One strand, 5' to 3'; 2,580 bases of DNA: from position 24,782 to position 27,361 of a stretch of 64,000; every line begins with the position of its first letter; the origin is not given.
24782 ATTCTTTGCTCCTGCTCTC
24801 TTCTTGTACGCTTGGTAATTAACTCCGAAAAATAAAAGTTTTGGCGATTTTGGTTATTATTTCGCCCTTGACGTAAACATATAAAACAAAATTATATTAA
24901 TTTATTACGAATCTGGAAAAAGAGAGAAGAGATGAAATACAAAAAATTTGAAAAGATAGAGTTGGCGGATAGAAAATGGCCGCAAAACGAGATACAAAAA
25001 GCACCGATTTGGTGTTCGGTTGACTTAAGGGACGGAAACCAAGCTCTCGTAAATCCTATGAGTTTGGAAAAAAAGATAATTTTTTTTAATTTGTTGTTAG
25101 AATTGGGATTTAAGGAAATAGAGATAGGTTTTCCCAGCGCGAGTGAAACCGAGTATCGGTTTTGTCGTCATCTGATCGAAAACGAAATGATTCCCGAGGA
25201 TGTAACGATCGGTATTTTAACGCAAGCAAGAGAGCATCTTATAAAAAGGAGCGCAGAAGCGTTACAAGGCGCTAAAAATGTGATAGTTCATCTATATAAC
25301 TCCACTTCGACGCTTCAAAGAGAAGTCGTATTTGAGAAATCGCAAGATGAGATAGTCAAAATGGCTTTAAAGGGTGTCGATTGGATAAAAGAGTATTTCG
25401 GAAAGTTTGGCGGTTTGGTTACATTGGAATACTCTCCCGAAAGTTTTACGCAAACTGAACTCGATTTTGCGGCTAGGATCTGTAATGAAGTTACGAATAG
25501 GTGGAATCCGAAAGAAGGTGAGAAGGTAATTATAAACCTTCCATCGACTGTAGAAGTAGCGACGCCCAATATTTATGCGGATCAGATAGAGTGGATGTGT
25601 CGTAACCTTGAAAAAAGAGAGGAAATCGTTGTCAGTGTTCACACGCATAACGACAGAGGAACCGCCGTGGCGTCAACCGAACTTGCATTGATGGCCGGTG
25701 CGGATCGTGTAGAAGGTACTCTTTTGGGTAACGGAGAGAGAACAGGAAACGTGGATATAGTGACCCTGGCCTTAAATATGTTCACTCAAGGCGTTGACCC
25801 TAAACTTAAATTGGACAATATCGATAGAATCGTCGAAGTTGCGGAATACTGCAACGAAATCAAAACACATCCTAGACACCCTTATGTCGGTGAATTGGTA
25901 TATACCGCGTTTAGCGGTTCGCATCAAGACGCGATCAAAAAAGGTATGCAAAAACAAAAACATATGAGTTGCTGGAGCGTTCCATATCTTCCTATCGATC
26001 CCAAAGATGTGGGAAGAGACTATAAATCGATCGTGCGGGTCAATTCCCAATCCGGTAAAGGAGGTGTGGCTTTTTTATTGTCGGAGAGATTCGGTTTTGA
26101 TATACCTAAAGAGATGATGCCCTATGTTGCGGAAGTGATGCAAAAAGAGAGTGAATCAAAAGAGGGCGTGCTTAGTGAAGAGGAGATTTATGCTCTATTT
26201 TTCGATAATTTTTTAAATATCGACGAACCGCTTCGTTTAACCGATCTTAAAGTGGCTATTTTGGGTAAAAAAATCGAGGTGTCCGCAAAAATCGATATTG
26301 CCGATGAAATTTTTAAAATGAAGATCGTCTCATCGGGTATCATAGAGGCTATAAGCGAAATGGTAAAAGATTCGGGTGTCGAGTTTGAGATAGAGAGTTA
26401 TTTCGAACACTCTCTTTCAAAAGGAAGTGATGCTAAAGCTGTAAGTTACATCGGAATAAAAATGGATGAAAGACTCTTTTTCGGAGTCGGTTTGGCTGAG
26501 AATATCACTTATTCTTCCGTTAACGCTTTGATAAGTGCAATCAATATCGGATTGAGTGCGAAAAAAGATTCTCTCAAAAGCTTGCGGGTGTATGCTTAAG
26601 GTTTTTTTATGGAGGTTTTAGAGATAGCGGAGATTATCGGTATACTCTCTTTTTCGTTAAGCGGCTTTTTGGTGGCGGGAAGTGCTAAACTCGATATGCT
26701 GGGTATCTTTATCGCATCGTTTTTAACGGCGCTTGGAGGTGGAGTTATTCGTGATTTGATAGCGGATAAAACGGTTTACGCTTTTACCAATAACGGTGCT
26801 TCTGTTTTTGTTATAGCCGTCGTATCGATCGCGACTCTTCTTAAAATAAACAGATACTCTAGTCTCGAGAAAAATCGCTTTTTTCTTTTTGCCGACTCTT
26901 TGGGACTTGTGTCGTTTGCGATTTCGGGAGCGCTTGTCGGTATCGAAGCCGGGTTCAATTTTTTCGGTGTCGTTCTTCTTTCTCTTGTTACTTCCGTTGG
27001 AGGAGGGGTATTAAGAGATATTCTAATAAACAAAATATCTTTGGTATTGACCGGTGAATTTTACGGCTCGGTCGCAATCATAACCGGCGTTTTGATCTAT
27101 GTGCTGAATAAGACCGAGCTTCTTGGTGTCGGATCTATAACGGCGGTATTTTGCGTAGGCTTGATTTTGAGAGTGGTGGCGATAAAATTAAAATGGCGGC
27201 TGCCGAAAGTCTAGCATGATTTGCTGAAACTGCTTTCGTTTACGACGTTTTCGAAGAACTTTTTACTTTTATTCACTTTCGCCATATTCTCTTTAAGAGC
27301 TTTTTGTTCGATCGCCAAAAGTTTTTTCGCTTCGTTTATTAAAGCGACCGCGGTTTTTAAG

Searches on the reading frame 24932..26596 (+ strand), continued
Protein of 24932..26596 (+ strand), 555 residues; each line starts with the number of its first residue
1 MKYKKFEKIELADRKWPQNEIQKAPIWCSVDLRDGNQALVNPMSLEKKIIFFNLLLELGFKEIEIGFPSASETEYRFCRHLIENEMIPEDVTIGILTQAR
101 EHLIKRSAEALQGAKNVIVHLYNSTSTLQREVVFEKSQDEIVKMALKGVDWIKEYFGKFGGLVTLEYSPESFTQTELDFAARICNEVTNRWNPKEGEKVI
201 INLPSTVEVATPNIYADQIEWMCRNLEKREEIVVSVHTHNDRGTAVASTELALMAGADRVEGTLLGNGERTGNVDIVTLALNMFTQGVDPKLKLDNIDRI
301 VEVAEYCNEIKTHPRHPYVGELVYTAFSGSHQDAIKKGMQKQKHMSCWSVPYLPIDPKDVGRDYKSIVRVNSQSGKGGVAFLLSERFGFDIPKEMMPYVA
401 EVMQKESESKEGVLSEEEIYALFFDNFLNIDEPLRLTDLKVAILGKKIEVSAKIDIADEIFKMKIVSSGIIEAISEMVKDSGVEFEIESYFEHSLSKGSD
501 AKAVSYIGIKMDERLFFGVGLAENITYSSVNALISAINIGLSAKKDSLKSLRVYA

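Call 70: list_cluster_members(proteins=[P0001, P0002, P0003, P0006, P0010, P0013, P0037, P0110])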
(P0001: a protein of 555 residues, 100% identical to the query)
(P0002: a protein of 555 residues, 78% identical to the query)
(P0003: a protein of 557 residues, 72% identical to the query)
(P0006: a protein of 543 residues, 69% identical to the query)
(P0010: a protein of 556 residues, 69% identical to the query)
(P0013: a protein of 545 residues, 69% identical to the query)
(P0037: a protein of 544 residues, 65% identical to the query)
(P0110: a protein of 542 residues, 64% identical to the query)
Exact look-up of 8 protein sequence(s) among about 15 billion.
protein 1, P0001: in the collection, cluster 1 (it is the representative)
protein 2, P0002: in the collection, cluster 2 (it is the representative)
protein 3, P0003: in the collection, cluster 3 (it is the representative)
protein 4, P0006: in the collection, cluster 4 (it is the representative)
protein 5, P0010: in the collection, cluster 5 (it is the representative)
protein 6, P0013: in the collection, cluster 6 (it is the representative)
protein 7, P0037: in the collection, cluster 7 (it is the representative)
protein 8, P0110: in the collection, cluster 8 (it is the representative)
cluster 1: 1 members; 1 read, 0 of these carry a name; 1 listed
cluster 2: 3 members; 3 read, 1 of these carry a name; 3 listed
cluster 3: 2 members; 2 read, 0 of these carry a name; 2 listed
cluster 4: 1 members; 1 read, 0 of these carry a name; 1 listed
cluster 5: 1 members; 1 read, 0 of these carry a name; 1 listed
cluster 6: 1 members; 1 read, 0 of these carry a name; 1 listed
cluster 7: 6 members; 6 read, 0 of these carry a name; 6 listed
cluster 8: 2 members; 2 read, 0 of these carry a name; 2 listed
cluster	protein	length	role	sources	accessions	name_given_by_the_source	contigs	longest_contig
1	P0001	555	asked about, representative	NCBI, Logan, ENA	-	-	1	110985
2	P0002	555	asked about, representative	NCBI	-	-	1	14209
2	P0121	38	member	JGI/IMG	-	hypothetical protein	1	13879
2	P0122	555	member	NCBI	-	-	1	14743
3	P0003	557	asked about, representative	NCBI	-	-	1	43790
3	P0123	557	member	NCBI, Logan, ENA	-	-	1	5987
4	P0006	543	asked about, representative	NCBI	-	-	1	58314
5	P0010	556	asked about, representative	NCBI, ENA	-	-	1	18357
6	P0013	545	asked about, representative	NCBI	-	-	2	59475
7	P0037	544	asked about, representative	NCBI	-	-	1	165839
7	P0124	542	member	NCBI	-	-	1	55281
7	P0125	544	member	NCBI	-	-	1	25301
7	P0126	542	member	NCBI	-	-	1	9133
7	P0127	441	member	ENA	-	-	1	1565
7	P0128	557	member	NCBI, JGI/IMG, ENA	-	-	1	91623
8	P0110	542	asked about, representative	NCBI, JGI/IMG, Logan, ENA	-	-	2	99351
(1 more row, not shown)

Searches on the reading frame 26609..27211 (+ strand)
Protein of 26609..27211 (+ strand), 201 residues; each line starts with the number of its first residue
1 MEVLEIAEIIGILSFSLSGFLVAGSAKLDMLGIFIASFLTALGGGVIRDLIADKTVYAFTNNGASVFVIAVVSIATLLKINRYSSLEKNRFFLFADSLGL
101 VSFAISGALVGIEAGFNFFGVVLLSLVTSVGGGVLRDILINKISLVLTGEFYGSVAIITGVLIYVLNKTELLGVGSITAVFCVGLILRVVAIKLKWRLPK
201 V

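Call 46: search_protein_families(library=ncbifam, proteins=[window:26609-27211:+], max_evalue=0.00001)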
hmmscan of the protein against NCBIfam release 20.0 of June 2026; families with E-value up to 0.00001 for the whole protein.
window:26609-27211:+ (201 aa): 1 family
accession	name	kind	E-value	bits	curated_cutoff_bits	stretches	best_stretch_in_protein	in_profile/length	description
NF007874.0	PRK10578.1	equivalog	4.6e-22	78.7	326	1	8-200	7-199/207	hypothetical protein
